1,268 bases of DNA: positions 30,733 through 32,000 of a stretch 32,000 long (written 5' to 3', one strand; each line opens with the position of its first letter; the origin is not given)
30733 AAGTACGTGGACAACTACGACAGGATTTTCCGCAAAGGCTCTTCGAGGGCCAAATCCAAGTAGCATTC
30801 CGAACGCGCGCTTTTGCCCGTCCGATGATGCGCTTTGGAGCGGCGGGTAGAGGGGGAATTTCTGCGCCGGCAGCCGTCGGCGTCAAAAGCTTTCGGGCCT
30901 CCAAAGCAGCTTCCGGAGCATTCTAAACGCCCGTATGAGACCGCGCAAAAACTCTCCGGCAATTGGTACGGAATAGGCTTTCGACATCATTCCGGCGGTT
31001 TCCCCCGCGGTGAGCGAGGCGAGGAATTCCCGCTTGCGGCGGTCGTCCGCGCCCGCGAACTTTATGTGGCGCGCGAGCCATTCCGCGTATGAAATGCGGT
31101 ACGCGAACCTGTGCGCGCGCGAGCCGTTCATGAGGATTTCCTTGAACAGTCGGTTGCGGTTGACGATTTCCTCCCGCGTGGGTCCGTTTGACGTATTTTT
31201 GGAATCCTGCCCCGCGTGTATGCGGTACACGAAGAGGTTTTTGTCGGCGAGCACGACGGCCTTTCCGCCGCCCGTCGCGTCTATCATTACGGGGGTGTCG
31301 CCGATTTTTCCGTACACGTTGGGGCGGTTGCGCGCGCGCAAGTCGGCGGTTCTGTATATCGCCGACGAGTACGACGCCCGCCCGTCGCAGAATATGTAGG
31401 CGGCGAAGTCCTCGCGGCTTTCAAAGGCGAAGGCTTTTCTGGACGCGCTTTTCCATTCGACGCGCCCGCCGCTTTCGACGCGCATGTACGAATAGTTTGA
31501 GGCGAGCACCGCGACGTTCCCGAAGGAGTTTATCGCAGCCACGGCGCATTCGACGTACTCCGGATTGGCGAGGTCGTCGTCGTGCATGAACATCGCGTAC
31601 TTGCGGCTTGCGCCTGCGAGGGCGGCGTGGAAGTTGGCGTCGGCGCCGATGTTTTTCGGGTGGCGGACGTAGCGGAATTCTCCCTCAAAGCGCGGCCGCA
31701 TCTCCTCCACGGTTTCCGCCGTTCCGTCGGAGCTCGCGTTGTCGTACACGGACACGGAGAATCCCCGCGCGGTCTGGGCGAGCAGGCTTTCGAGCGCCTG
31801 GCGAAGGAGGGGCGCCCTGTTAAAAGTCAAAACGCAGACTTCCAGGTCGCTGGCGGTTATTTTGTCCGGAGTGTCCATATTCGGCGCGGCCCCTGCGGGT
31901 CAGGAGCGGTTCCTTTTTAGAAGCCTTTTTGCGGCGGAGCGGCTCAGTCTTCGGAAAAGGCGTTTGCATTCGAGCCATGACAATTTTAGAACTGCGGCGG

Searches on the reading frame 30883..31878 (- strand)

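Call 3: search_protein_families(library=pfam, proteins=[window:30883-31878:-], max_evalue=0.01)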
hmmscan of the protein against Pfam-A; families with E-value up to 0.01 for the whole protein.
window:30883-31878:- (331 aa): 2 families
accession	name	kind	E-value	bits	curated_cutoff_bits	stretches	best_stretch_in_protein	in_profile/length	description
PF00535.33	Glycos_transf_2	-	5.1e-22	79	23.3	1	14-143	2-130/168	Glycosyl transferase family 2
PF13641.12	Glyco_tranf_2_3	-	2.2e-07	31.6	27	1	12-116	3-111/230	Glycosyltransferase like family 2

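Call 4: search_protein_families(library=ncbifam, proteins=[window:30883-31878:-], max_evalue=0.01)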
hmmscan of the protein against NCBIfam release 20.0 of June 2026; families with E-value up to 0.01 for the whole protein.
window:30883-31878:- (331 aa): 16 families
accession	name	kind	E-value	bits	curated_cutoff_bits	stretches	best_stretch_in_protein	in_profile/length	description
NF041875.1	EPS_EpsD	equivalog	4.4e-11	42.8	370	1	12-117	1-105/325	exopolysaccharide biosynthesis glycosyltransferase EpsD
NF050050.1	ProtGlycPglI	equivalog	4.8e-11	42.6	500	1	11-113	3-105/306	GalNAc(5)-diNAcBac-PP-undecaprenol beta-1,3-glucosyltransferase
NF038302.1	EPS_HpsE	equivalog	4.3e-09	35.8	300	1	11-127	2-122/307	hormogonium polysaccharide biosynthesis glycosyltransferase HpsE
NF007482.0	PRK10073.1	equivalog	1.1e-07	31.1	423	1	10-131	6-124/334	glycosyltransferase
NF047683.1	TeichurnBiosyTuaG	equivalog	1.5e-07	31.3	400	1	14-134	10-128/252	teichuronic acid biosynthesis protein TuaG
NF053739.1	GlytfEpsEBac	equivalog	8.9e-07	28.1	450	1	18-127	9-118/265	glycosyltransferase EpsE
TIGR03937.1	PgaC_IcaA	equivalog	2e-05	23.7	422.3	1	11-127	46-161/407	poly-beta-1,6-N-acetyl-D-glucosamine synthase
TIGR04440.1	glyco_TIGR04440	domain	0.00027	20.8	70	1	18-137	8-127/215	TIGR00180 family glycosyltransferase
TIGR04283.1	glyco_like_mftF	equivalog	0.00033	20.3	182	1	14-118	3-99/221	TIGR04283 family arsenosugar biosynthesis glycosyltransferase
TIGR03965.1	mycofact_glyco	equivalog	0.00092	18.2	280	1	13-121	77-184/467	mycofactocin biosynthesis glycosyltransferase MftF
NF041394.1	GtaseAglG_Halo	equivalog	0.0015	17.9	440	1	14-124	7-115/304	glucosyl-dolichyl phosphate glucuronosyltransferase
NF050113.1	gal_furan_GlfT1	equivalog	0.0025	17.2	330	1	15-102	4-89/290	galactofuranosyltransferase GlfT1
TIGR04009.1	wcaE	equivalog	0.0041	16.4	369.2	1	28-109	22-100/248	colanic acid biosynthesis glycosyltransferase WcaE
NF047588.1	GlcsyltransPgfSStrep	equivalog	0.005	16.1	500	1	35-109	30-102/308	glycosyltransferase PgfS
TIGR03469.1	HpnB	hypoth_equivalog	0.0059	15.7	379.25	1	14-61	48-96/386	hopene-associated glycosyltransferase HpnB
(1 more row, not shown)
